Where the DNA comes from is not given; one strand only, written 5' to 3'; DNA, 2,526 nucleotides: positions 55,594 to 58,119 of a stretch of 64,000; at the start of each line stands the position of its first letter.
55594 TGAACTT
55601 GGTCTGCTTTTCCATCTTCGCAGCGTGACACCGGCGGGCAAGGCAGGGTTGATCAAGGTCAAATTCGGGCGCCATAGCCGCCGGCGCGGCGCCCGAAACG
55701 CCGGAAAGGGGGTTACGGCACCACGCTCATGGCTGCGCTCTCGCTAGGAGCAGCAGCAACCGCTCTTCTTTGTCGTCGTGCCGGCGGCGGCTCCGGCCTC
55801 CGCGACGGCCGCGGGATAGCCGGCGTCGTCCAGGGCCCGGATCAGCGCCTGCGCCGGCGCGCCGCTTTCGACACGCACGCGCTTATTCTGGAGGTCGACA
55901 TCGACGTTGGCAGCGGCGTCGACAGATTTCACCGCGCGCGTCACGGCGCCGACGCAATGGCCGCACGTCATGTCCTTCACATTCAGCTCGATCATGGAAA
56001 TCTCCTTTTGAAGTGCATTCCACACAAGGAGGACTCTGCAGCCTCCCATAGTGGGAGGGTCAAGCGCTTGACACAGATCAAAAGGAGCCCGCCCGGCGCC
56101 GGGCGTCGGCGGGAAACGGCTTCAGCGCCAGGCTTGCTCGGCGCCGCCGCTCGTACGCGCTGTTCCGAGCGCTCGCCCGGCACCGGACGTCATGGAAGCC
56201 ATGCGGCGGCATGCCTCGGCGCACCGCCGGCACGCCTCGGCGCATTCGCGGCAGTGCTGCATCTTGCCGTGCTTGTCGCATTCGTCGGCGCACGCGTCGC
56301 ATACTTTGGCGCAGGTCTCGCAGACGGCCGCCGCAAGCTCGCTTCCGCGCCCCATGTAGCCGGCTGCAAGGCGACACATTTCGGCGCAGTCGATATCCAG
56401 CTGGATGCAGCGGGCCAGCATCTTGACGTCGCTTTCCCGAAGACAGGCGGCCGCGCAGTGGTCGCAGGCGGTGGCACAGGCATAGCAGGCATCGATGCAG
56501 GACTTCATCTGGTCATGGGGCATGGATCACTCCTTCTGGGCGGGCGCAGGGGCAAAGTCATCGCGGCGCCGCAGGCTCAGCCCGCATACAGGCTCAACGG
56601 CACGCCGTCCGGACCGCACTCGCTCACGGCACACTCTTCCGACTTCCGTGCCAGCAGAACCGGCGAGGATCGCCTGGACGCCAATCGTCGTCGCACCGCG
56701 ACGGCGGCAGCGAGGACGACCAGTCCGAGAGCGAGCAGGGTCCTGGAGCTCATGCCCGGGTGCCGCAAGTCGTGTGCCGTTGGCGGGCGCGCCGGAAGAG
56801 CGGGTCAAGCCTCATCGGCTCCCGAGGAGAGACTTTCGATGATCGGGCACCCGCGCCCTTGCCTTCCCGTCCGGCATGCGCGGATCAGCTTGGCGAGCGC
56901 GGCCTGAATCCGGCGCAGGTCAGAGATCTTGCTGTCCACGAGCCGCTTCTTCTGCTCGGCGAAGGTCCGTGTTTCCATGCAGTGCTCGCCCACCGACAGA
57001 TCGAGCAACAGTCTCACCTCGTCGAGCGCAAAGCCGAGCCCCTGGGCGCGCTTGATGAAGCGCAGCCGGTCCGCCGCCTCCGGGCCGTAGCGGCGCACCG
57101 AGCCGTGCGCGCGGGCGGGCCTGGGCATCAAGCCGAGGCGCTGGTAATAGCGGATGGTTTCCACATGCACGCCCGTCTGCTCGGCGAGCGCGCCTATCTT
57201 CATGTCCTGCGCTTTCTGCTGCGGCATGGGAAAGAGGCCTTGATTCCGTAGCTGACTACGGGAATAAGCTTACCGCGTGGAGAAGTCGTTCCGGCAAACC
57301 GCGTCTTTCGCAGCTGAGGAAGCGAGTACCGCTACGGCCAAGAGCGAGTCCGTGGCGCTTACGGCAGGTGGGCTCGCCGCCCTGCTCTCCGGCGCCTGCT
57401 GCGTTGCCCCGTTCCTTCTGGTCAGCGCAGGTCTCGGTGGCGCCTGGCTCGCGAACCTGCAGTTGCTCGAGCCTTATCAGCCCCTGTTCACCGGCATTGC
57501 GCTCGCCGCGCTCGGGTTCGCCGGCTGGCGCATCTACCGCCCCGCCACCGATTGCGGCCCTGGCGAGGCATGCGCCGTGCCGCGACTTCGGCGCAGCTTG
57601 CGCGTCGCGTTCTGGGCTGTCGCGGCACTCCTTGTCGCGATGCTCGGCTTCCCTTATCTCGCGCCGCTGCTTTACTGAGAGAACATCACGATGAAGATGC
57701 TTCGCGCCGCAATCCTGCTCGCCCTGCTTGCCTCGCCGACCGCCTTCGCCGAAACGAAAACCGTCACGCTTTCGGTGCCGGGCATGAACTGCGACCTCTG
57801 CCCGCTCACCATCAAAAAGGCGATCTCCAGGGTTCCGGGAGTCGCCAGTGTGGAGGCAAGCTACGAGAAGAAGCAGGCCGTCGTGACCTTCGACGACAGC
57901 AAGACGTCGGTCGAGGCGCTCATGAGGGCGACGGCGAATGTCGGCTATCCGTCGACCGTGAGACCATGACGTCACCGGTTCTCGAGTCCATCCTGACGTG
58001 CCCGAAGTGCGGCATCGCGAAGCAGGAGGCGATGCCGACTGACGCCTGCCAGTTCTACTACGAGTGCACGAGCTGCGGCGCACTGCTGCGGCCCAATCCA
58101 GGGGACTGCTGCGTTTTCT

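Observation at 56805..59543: Non-canonical mer operon: merR / merT-merP-GDCCVxC, then a short MerA-like flavoenzyme lacking the C-terminal Cys pair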

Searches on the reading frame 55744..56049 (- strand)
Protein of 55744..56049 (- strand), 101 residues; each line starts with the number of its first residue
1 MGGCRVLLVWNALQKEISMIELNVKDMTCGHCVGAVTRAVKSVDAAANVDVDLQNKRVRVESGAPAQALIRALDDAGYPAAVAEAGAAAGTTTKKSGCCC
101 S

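Call 5: search_protein_families(library=ncbifam, proteins=[window:55744-56049:-], max_evalue=0.01)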
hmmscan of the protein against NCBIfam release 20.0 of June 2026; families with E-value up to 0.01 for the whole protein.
window:55744-56049:- (101 aa): 13 families
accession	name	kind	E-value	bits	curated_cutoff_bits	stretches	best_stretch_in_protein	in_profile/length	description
NF047957.1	CopZ_AFE_1862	equivalog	2e-18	66.6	85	1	20-80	1-61/62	CopZ family metallochaperone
TIGR00003.1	TIGR00003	subfamily_domain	1.6e-12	47.4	62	1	20-80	2-65/66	copper ion binding protein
NF033795.1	chaper_CopZ_Bs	exception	2e-12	47.1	91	1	22-78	4-63/66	copper chaperone CopZ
NF033781.1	chaper_CopP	exception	1.1e-11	44.7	112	1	21-78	3-62/65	copper-binding metallochaperone CopP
TIGR02052.1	MerP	equivalog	5.6e-10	39.6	92.55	1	19-83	24-91/92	mercury resistance system periplasmic binding protein MerP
NF033794.2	chaper_CopZ_Eh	exception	1.1e-08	35.1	95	1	21-82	3-67/68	copper chaperone CopZ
NF045683.1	MerT_CopZ_Se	exception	2.2e-08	33.9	375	1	18-85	162-232/235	MerT/CopZ fusion-like heavy metal transport selenoprotein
NF007952.0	PRK10671.1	equivalog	4.1e-08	31.9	1316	1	19-85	104-170/838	copper-exporting P-type ATPase CopA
NF041115.1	UxxU_metal_bind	equivalog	3.1e-07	30.4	95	1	17-83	3-72/74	metal-binding (seleno)protein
NF010311.1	PRK13748.1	subfamily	5.4e-07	28.8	600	1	21-89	2-72/560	mercury(II) reductase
NF033556.1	MerTP_fusion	equivalog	2.4e-05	24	180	1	14-61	116-163/186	mercuric transport protein MerTP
NF008262.1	PRK11033.1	equivalog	0.0024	16.4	1005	1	20-92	43-116/731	zinc/cadmium/mercury/lead-transporting ATPase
NF033775.1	P_type_ZntA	exception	0.0032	15.8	1240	1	16-89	46-120/732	Zn(II)/Cd(II)/Pb(II) translocating P-type ATPase ZntA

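Call 6: search_protein_families(library=pfam, proteins=[window:55744-56049:-], max_evalue=0.01)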
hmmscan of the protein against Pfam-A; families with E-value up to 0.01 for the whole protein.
window:55744-56049:- (101 aa): 1 family
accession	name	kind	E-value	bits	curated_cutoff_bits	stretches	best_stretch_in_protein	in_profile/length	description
PF00403.32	HMA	-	4.9e-15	56.1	24.8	1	22-78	2-61/62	Heavy-metal-associated domain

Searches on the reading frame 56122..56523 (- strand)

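Call 5: search_protein_families(library=ncbifam, proteins=[window:56122-56523:-], max_evalue=0.01)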
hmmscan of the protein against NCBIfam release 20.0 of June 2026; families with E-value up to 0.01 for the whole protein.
window:56122-56523:- (133 aa): 1 family
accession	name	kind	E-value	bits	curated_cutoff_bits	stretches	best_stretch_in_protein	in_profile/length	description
TIGR04401.1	TAT_Cys_rich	subfamily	3.2e-09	37.1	100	1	9-107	49-150/151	Csp1 family four helix bundle copper storage protein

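Call 6: search_protein_families(library=pfam, proteins=[window:56122-56523:-], max_evalue=0.01)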
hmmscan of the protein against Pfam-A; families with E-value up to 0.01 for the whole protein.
window:56122-56523:- (133 aa): 1 family
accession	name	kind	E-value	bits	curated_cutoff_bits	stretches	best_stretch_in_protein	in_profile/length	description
PF03860.21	DUF326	-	2.2e-17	62.7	20.4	4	89-108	2-21/21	Domain of Unknown Function (DUF326)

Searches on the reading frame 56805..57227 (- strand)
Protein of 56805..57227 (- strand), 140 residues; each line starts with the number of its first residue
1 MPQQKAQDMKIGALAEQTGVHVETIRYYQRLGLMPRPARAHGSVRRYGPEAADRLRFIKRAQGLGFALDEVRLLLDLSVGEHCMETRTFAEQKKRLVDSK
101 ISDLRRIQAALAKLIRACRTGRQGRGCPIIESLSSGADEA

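Call 5: search_protein_families(library=ncbifam, proteins=[window:56805-57227:-], max_evalue=0.01)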
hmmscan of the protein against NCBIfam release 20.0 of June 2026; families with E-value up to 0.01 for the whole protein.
window:56805-57227:- (140 aa): 18 families
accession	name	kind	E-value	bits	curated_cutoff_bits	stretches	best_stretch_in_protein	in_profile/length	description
TIGR02051.1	MerR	equivalog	2e-42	144.3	150.85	1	10-133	1-124/124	mercury resistance transcriptional regulator MerR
NF010315.0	PRK13752.1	subfamily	7.5e-38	129.8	261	1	5-138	4-137/144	mercury resistance transcriptional regulator MerR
NF007069.0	PRK09514.1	equivalog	6.2e-27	94.3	143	1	10-138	3-135/141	Zn(2+)-responsive transcriptional regulator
TIGR02044.1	CueR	equivalog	7.1e-26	90.8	147.4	1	9-133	1-126/127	Cu(I)-responsive transcriptional regulator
TIGR02043.1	ZntR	equivalog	2.6e-25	89.1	167.95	1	9-133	2-130/131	Zn(2+)-responsive transcriptional regulator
TIGR02047.1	CadR-PbrR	equivalog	5.6e-24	84.6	151.45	1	9-133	1-127/127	Cd(II)/Pb(II)-responsive transcriptional regulator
NF007590.0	PRK10227.1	equivalog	6e-13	49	244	1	9-136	1-129/135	Cu(I)-responsive transcriptional regulator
NF041849.1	trans_regNmlR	equivalog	5.1e-12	45.9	175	1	9-115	1-109/117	stress response transcriptional regulator NmlR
TIGR01950.1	SoxR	equivalog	6.3e-12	45.4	116.9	1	9-115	2-110/142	redox-sensitive transcriptional activator SoxR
NF047375.1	HeatShock_HspR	equivalog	1.1e-11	44.6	105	1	11-87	6-82/92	heat shock protein transcriptional repressor HspR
TIGR02054.1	MerD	equivalog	1.1e-07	32.4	103.65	1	9-118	4-113/120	mercuric resistance transcriptional repressor MerD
NF047377.1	heat_HspR_dupli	exception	1.7e-07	31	300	1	13-108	10-107/214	heat shock protein transcriptional repressor HspR, fused homodimer type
NF053782.1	ChlnTransRegdde3219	equivalog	4.2e-05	23.2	450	1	7-112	5-103/278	choline utilization transcriptional activator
NF053740.1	TransRegTnrAGPos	equivalog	0.00048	20.3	140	1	8-72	12-75/108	hypothetical protein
NF050798.1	TF_FtsR_Actino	equivalog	0.00065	19.9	150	1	20-62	17-58/223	transcriptional regulator FtsR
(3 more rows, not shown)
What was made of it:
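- Checked: merR, 56805-57227 (-), 140 aa. It scores 144.3 bits on TIGR02051, just under the 150.85 cut-off (call 5).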

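Call 6: search_protein_families(library=pfam, proteins=[window:56805-57227:-], max_evalue=0.01)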
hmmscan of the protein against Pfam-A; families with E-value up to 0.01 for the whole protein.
window:56805-57227:- (140 aa): 3 families
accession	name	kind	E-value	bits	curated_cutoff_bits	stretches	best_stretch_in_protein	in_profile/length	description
PF13411.12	MerR_1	-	1.2e-17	64.2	21.6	1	9-76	1-67/69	MerR HTH family regulatory protein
PF09278.17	MerR-DNA-bind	-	1.1e-14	55.2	25.4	1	53-114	2-65/65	MerR, DNA binding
PF00376.29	MerR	-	3.2e-12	46.5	28.2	1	10-47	1-38/38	MerR family regulatory protein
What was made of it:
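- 56805..57227 (-): merR, the Hg(II)-responsive MerR-family activator, transcribed divergently from the operon. TIGR02051 gives 144.3 bits (cut-off 150.85) and Pfam matches MerR_1 and MerR-DNA-bind (calls 5, 6).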

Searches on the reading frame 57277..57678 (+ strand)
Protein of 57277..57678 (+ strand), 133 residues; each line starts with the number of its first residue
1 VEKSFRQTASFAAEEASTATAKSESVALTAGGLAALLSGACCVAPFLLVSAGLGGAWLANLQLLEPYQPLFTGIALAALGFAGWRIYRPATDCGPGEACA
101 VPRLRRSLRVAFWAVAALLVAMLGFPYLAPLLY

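Call 5: search_protein_families(library=ncbifam, proteins=[window:57277-57678:+], max_evalue=0.01)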
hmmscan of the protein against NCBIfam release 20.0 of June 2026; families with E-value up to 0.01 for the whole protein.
window:57277-57678:+ (133 aa): 4 families
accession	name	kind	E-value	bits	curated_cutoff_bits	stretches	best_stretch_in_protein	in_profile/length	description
NF010314.2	PRK13751.2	equivalog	2.7e-40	137.1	150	1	20-133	3-116/116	mercuric ion transporter MerT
NF045683.1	MerT_CopZ_Se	exception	7.6e-22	77.9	375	1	30-132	17-120/235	MerT/CopZ fusion-like heavy metal transport selenoprotein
NF033556.1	MerTP_fusion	equivalog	3.7e-11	43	180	1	31-133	2-104/186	mercuric transport protein MerTP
NF033560.1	merT_RC607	exception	5.7e-05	23.4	130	1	29-125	7-91/97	mercuric transport protein MerT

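Call 6: search_protein_families(library=pfam, proteins=[window:57277-57678:+], max_evalue=0.01)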
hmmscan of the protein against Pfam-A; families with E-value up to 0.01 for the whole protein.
window:57277-57678:+ (133 aa): 1 family
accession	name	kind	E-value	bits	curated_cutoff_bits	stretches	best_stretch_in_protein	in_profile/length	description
PF02411.20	MerT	-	2.3e-39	134.5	32.9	1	22-133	5-116/116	MerT mercuric transport protein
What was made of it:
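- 57277..57678 (+): merT, the inner-membrane Hg(II) importer. The annotated GTG start abuts the -10 hexamer, so the true start is uncertain. NF010314 gives 137.1 bits against a cut-off of 150 (calls 5, 6).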

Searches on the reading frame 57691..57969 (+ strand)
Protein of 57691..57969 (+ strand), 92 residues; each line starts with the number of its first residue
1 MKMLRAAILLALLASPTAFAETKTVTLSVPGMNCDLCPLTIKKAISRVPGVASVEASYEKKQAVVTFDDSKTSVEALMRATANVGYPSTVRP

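Call 5: search_protein_families(library=ncbifam, proteins=[window:57691-57969:+], max_evalue=0.01)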
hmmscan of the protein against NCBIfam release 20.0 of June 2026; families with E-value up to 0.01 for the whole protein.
window:57691-57969:+ (92 aa): 14 families
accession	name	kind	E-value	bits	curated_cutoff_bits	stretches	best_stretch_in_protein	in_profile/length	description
TIGR02052.1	MerP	equivalog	4.7e-34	116.8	92.55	1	1-91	1-91/92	mercury resistance system periplasmic binding protein MerP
NF045683.1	MerT_CopZ_Se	exception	9.4e-20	71.1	375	1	21-90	160-229/235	MerT/CopZ fusion-like heavy metal transport selenoprotein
NF041115.1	UxxU_metal_bind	equivalog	2.4e-18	66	95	1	20-90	1-71/74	metal-binding (seleno)protein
NF033556.1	MerTP_fusion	equivalog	1.1e-15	57.7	180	1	20-87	117-184/186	mercuric transport protein MerTP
NF033794.2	chaper_CopZ_Eh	exception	4.9e-14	52.2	95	1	26-90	3-67/68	copper chaperone CopZ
NF047957.1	CopZ_AFE_1862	equivalog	4.5e-13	49.4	85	1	26-87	2-60/62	CopZ family metallochaperone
TIGR00003.1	TIGR00003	subfamily_domain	5.6e-13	48.9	62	1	25-86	2-63/66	copper ion binding protein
NF033795.1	chaper_CopZ_Bs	exception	9.4e-13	48.2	91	1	25-86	2-63/66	copper chaperone CopZ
NF010311.1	PRK13748.1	subfamily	3.1e-11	42.8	600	1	26-90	2-65/560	mercury(II) reductase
NF033553.1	MerP_Gpos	exception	1.8e-08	34.2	110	1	17-87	39-110/112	mercury resistance system substrate-binding protein MerP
NF033781.1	chaper_CopP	exception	2.3e-06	27.7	112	1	25-73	2-50/65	copper-binding metallochaperone CopP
NF008262.1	PRK11033.1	equivalog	2.2e-05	23.1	1005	1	20-87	38-103/731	zinc/cadmium/mercury/lead-transporting ATPase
NF007952.0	PRK10671.1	equivalog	6.2e-05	21.3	1316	1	19-88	99-165/838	copper-exporting P-type ATPase CopA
NF033775.1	P_type_ZntA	exception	0.00076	17.9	1240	1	21-80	46-106/732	Zn(II)/Cd(II)/Pb(II) translocating P-type ATPase ZntA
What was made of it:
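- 57691..57969 (+): merP, the periplasmic Hg(II)-binding protein (site GMNCDLC), with a signal peptide. TIGR02052 gives 116.8 bits, above the 92.55 cut-off (call 5).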

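Call 6: search_protein_families(library=pfam, proteins=[window:57691-57969:+], max_evalue=0.01)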
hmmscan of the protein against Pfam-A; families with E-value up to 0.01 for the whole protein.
window:57691-57969:+ (92 aa): 2 families
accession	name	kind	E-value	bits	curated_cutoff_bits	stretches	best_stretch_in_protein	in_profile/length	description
PF00403.32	HMA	-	3.9e-16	59.6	24.8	1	26-86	1-61/62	Heavy-metal-associated domain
PF08777.17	RRM_3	-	0.0093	16.5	22.9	0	25-82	2-59/102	RNA binding motif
